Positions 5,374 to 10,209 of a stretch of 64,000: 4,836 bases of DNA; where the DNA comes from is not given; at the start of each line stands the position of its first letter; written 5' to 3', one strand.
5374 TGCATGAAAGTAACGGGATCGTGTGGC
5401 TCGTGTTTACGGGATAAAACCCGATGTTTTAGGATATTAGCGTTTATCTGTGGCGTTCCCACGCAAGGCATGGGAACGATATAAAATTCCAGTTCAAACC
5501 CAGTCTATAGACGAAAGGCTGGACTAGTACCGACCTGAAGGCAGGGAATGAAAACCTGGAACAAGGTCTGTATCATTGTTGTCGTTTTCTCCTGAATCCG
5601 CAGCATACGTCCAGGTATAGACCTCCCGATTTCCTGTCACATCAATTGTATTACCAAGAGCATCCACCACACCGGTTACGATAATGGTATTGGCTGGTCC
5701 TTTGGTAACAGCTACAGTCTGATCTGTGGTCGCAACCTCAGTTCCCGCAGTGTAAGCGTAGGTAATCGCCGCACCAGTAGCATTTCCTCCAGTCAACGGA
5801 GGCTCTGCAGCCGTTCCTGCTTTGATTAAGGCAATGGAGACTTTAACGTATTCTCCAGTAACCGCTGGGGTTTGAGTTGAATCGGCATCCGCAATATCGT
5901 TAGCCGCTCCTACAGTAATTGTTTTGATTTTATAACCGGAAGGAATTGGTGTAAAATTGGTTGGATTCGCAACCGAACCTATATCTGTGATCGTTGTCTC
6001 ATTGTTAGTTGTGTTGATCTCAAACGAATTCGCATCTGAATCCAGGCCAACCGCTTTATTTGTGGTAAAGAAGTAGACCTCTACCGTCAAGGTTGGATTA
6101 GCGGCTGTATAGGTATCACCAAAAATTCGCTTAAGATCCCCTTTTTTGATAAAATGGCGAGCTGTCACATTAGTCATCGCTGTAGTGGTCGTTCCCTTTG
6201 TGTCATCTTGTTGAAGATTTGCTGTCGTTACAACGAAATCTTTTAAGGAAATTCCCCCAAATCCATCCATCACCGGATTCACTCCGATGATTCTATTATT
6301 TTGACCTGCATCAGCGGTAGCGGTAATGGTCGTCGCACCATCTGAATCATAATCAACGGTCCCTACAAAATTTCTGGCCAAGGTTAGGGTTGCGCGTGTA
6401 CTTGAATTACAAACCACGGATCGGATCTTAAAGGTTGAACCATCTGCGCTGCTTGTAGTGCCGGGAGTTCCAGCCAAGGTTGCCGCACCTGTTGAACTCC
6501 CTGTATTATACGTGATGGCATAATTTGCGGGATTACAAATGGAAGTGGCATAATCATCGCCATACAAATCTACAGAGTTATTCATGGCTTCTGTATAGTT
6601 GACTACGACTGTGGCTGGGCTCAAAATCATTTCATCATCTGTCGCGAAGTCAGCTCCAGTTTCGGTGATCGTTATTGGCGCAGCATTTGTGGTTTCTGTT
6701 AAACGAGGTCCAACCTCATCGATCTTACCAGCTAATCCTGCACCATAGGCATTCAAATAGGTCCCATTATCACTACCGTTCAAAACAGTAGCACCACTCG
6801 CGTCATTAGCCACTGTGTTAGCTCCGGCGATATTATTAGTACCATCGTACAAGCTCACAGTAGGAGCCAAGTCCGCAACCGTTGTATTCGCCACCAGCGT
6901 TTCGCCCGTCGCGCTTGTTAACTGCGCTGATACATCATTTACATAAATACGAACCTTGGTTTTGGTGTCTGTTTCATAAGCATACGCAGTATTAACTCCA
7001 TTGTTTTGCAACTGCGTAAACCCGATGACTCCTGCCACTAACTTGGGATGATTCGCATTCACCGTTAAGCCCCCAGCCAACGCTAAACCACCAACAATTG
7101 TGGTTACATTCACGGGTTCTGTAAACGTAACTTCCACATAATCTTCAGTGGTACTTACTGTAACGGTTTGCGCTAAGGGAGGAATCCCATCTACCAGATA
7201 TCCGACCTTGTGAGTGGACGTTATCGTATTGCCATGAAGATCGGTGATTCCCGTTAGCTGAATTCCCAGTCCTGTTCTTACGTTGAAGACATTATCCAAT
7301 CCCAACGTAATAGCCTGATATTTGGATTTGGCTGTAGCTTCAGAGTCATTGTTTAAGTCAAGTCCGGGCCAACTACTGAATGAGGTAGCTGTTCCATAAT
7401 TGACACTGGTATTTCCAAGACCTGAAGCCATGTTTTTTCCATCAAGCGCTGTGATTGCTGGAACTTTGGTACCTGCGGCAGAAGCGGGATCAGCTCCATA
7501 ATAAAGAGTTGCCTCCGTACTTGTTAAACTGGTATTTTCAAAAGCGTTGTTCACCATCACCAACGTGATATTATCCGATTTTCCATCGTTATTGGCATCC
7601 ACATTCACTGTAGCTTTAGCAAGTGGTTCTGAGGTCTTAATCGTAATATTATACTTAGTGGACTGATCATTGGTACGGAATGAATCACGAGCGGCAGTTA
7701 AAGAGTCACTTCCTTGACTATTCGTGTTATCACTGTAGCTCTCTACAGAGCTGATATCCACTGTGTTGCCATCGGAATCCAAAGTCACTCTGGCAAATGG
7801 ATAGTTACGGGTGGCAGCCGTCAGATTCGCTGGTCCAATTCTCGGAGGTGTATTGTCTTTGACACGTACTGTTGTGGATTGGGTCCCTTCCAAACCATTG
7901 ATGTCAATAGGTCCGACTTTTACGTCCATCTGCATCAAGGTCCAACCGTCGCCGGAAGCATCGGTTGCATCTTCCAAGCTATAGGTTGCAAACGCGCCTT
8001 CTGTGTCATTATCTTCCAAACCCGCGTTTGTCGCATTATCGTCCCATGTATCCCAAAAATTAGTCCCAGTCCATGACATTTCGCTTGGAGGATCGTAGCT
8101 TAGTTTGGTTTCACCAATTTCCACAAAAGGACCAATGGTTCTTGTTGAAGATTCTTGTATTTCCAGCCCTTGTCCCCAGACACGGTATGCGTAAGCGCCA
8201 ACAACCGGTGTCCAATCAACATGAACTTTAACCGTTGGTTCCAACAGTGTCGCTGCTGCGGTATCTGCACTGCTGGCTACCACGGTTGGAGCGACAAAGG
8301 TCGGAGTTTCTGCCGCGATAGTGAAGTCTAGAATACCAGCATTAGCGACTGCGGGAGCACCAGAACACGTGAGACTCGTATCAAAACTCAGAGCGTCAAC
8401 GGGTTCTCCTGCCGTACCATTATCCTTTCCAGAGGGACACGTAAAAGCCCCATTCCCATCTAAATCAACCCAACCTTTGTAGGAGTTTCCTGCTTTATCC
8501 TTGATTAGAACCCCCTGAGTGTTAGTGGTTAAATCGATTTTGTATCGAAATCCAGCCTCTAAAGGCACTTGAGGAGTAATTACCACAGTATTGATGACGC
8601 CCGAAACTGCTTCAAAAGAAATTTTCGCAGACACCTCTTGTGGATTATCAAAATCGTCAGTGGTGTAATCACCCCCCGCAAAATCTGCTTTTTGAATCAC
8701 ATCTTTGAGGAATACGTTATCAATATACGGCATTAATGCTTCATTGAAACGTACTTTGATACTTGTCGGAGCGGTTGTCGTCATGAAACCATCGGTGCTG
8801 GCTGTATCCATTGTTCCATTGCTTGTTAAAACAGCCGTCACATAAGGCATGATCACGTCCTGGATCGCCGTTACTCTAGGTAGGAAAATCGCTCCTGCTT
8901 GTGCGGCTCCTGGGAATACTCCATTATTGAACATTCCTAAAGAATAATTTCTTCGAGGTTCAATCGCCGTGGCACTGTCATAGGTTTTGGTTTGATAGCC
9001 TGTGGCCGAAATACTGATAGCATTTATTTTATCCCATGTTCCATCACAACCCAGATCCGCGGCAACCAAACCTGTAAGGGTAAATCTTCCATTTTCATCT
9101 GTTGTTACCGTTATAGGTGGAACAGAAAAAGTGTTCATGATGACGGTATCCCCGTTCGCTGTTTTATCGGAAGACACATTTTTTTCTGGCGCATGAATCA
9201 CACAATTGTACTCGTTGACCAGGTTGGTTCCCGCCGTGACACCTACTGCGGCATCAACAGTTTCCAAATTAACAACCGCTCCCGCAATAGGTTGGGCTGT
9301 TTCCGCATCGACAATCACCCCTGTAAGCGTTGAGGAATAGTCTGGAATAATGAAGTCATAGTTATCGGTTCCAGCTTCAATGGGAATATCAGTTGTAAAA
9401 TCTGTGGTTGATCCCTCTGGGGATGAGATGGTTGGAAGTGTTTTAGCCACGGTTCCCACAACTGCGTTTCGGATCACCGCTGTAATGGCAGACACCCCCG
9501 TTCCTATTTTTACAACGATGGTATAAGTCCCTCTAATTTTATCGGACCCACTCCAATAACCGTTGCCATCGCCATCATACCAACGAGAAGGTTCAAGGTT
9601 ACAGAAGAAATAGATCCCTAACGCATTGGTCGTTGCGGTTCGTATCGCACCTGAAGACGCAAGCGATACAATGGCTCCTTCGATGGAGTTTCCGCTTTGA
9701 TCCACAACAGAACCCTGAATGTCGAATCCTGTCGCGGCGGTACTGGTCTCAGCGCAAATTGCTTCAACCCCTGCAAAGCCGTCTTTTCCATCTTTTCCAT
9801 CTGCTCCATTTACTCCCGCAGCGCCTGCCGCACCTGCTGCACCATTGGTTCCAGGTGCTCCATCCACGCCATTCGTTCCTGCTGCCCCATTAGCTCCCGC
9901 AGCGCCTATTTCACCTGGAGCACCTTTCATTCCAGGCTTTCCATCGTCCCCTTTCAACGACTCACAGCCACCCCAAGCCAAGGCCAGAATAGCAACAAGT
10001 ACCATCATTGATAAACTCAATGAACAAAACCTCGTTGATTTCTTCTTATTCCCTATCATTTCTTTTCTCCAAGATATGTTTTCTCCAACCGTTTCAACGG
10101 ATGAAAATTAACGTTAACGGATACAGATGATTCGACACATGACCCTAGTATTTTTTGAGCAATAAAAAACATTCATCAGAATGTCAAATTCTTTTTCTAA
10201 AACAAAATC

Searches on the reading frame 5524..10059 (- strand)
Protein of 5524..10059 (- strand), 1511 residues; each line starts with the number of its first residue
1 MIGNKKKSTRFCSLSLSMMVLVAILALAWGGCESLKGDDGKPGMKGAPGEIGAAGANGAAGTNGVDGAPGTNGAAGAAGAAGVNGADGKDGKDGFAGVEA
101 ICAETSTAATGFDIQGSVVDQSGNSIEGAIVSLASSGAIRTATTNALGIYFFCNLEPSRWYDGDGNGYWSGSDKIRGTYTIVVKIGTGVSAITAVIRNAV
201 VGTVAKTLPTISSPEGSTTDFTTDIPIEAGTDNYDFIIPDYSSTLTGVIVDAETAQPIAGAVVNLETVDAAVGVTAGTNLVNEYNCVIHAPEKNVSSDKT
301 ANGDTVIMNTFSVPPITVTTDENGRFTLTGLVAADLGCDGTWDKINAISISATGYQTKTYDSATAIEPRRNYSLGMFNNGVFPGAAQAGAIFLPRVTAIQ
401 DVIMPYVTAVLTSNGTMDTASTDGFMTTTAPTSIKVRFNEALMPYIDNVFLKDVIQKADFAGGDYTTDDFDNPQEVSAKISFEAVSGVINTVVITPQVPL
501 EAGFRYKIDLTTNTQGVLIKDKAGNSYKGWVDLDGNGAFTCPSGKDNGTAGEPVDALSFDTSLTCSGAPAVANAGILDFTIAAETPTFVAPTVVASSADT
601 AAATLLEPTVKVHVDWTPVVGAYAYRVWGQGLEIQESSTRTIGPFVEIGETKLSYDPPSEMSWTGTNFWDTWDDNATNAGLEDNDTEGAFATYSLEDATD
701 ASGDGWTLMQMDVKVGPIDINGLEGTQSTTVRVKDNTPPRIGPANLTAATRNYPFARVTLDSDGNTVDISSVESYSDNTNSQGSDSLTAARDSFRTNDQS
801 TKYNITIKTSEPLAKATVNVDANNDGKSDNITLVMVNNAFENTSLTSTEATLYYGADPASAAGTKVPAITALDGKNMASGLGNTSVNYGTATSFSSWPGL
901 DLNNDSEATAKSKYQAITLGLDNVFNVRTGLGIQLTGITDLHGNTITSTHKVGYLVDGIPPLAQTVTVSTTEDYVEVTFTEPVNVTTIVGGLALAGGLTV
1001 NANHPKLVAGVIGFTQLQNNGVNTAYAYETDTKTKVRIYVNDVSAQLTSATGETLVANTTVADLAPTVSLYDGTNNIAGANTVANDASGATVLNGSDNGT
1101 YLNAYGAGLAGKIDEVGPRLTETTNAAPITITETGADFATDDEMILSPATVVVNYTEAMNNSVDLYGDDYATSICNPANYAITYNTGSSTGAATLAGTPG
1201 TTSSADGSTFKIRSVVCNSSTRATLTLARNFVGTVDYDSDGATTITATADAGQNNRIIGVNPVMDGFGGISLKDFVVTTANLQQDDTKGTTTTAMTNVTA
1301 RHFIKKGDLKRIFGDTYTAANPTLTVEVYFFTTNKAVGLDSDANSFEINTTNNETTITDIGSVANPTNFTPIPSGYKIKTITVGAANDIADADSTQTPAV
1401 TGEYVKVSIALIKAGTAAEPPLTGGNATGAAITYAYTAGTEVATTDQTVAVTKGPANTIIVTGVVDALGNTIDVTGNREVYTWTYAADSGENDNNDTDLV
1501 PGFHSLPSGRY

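Call 8: search_protein_families(library=pfam, proteins=[window:5524-10059:-], max_evalue=0.01)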
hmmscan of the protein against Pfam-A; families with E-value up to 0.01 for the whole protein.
window:5524-10059:- (1511 aa): 3 families
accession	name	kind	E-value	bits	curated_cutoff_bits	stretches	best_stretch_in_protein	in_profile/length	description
PF01391.23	Collagen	-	8.7e-09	35.5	27.2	1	40-95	1-56/60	Collagen triple helix repeat (20 copies)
PF13620.12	CarboxypepD_reg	-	2.2e-07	31.5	32.3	1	114-158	2-48/82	Carboxypeptidase regulatory-like domain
PF13715.12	CarbopepD_reg_2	-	0.0027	18.2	32.2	0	114-156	1-42/88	CarboxypepD_reg-like domain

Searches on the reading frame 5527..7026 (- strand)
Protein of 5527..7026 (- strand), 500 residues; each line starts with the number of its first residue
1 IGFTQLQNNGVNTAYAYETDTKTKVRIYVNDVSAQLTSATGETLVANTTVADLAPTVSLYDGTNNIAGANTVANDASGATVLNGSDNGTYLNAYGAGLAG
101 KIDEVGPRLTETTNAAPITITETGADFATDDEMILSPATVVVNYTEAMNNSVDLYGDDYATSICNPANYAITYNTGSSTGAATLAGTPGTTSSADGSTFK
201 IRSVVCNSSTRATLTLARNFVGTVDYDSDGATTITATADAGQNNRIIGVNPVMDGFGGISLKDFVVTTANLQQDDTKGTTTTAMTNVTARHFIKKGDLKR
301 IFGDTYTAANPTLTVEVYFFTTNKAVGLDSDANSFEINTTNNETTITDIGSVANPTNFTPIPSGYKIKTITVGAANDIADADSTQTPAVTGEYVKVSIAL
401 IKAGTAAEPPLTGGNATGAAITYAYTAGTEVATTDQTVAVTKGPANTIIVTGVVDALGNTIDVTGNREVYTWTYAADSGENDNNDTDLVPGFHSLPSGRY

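Call 81: find_homologous_proteins(query=window:5527-7026:-, max_evalue=0.001)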
Query window:5527-7026:-: 8000 candidates shared short words with the query, none scored E <= 0.001.
